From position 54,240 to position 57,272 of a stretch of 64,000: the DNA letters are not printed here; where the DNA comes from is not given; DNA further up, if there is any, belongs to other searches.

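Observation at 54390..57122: Giant (910 aa) protein in the needle-tip slot with a needle/tip-like C-terminal helix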

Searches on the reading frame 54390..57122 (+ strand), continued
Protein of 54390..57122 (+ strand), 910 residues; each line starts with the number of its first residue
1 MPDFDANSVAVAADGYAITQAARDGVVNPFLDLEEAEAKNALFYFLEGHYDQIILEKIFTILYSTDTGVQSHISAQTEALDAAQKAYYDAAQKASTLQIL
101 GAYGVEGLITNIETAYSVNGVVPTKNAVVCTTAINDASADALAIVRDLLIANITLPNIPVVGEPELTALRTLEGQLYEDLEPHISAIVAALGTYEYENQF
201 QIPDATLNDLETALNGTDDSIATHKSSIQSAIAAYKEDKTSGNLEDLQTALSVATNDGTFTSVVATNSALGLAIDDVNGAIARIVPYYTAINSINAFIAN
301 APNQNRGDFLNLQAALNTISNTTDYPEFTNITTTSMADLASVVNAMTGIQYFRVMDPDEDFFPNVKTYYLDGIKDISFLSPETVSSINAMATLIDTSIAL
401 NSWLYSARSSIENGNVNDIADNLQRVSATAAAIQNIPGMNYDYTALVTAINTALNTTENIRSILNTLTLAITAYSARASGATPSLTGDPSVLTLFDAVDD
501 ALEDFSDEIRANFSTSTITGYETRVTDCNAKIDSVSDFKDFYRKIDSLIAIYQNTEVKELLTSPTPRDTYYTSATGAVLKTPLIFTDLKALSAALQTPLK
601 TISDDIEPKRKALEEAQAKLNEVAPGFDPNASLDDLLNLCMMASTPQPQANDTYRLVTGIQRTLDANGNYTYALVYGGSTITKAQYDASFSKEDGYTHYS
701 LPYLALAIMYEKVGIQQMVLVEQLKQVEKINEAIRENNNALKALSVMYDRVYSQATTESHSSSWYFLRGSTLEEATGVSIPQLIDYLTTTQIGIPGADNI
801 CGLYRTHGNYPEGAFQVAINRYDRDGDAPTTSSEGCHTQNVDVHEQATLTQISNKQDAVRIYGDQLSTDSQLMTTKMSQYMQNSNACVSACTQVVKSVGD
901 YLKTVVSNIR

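Call 69: list_cluster_members(proteins=[P0055, P0058, P0056, P0045, P0043, P0039, P0034, P0031, P0026, P0019])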
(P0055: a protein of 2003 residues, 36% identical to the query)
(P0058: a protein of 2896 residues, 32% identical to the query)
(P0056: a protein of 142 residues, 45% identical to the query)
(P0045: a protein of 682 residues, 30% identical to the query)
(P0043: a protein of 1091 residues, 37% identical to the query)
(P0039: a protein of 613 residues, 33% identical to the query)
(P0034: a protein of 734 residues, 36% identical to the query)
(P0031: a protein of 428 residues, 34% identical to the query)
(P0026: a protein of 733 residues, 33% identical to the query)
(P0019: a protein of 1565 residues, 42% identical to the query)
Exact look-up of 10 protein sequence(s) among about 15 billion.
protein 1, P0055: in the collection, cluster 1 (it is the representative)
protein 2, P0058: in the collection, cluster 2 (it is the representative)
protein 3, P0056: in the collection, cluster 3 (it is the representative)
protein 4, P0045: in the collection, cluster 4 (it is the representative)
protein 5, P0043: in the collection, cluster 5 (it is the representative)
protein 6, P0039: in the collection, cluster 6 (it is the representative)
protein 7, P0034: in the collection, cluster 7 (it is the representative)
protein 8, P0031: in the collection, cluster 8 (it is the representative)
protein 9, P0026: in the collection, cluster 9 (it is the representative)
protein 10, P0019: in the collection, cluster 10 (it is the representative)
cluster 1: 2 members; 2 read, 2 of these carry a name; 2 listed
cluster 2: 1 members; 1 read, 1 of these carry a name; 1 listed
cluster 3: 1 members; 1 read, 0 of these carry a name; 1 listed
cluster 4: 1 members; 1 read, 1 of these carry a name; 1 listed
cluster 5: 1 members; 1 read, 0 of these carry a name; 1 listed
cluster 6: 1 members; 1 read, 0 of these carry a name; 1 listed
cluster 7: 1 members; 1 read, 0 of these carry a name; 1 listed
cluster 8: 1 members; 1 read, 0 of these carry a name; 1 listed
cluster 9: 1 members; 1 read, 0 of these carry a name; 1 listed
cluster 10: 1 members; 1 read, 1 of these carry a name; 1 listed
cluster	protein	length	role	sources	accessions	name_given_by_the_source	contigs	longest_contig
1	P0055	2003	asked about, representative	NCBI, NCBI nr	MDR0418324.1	MAG: hypothetical protein LBH08_02735 [Puniceicoccales bacterium] | hypothetical protein [Puniceicoccales bacterium]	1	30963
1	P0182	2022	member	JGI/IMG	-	hypothetical protein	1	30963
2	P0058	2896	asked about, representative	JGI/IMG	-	hypothetical protein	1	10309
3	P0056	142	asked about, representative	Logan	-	-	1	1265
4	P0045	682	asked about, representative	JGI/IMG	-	hypothetical protein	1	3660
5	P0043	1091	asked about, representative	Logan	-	-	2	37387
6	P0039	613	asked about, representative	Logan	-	-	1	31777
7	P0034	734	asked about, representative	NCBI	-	-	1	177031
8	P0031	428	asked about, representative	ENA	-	-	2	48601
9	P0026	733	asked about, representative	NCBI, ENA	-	-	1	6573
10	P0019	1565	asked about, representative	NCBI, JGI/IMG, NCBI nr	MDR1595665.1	MAG: hypothetical protein LBR91_01930 [Puniceicoccales bacterium] | hypothetical protein | hypothetical protein [Puniceicoccales bacterium]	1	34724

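Call 75: find_encoding_contigs(protein=P0055, flank=10000, max_places=2)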
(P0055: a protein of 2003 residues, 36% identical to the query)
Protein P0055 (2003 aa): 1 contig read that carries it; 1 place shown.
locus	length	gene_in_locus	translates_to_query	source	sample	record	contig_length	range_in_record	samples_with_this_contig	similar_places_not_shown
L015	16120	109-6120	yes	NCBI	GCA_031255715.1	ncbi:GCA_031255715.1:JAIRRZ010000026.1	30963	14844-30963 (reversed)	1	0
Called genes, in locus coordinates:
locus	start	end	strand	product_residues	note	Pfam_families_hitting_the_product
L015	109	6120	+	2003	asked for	-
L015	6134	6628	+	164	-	PF12895:ANAPC3 (faint), PF14559:TPR_19 (faint), PF00515:TPR_1 (faint), PF07719:TPR_2 (faint), PF21033:RMD1-3 (weak)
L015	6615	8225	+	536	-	-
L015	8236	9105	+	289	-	-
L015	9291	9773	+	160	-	PF03840:SecG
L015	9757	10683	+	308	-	PF17131:TP_0789-like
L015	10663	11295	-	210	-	PF00730:HhH-GPD, PF00633:HHH (weak)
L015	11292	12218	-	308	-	PF00849:PseudoU_synth_2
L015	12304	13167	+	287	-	PF01066:CDP-OH_P_transf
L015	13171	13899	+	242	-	-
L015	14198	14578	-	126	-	PF01648:ACPS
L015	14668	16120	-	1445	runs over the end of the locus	PF03797:Autotransporter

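Call 76: search_protein_families(library=phrogs, proteins=[window:54390-57122:+], max_evalue=0.01)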
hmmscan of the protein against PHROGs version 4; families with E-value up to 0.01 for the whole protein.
window:54390-57122:+ (910 aa): 0 families

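Call 80: search_protein_families(library=ncbifam, proteins=[L003:2410-2679:+, L003:2744-3478:+, L003:3479-4564:+], max_evalue=0.00001)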
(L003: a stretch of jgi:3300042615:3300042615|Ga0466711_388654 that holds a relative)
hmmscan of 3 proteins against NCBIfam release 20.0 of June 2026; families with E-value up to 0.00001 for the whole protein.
L003:2410-2679:+ (89 aa): 5 families
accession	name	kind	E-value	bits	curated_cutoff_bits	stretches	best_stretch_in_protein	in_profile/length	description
TIGR01403.1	fliQ_rel_III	equivalog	4.9e-30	103.4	76.5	1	6-84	2-80/81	type III secretion system export apparatus subunit SctS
TIGR01402.1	fliQ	equivalog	9.6e-23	80.1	88.9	1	1-86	1-86/88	flagellar biosynthesis protein FliQ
NF004671.0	PRK06010.1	subfamily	1.3e-18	66.7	104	1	6-81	6-81/88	flagellar biosynthesis protein FliQ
NF011877.0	PRK15350.1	equivalog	1.3e-16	60.8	104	1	8-79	8-79/88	EscS/YscS/HrcS family type III secretion system export apparatus protein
NF011861.0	PRK15333.1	equivalog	1.6e-16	60.6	108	1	10-77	8-75/86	EscS/YscS/HrcS family type III secretion system export apparatus protein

L003:2744-3478:+ (244 aa): 5 families
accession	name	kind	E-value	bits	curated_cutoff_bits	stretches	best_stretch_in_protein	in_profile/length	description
TIGR01401.1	fliR_like_III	equivalog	3.3e-57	193.9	163.05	1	1-230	15-243/253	type III secretion system export apparatus subunit SctT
TIGR01400.1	fliR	equivalog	7.8e-38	130.4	168.6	1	1-231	8-236/245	flagellar biosynthetic protein FliR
NF011876.0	PRK15349.1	equivalog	9.2e-27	94.5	275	1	24-218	40-234/259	EscT/YscT/HrcT family type III secretion system export apparatus protein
NF009411.0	PRK12772.1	equivalog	4.9e-23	81.4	739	1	57-232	70-243/610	fused FliR family export protein/FlhB family type III secretion system protein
NF009416.1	PRK12780.1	equivalog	1.7e-09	37.6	306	1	2-225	14-238/247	flagellar biosynthesis protein FliR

L003:3479-4564:+ (361 aa): 9 families
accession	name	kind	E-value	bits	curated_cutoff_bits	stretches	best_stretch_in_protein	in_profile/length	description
TIGR01404.2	FlhB_rel_III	equivalog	3.8e-120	401.4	358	1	4-345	1-340/341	type III secretion system export apparatus subunit SctU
TIGR00328.1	flhB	equivalog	5.9e-92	308.5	349.25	1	4-349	2-347/348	flagellar biosynthesis protein FlhB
NF009364.0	PRK12721.1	equivalog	1.3e-88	297.6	381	1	3-350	2-347/352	EscU/YscU/HrcU family type III secretion system export apparatus switch protein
NF009411.0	PRK12772.1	equivalog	2.9e-78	263.8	739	1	2-348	262-608/610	fused FliR family export protein/FlhB family type III secretion system protein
NF004950.0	PRK06298.1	equivalog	1.4e-77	261.2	434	1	3-351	2-349/360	type III secretion system protein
NF006017.0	PRK08156.1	equivalog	9.3e-67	225.8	394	1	3-352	2-344/367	EscU/YscU/HrcU family type III secretion system export apparatus switch protein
NF009117.0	PRK12468.1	equivalog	7.5e-51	173.1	712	1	4-349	8-353/386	flagellar biosynthesis protein FlhB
NF009412.0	PRK12773.1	equivalog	4.9e-34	117.5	886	1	5-341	303-640/649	flagellar biosynthesis protein FlhB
TIGR00789.1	flhB_rel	hypoth_equivalog_domain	1e-13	51.3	117.35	1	267-348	4-82/84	FlhB-like flagellar biosynthesis protein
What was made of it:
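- SctS, SctT and SctU in L003 pass the NCBIfam non-flagellar cut-offs (call 80).
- Tried and rejected: I rejected it because the injectisome models pass their cut-offs and the flagellar ones do not (call 80).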
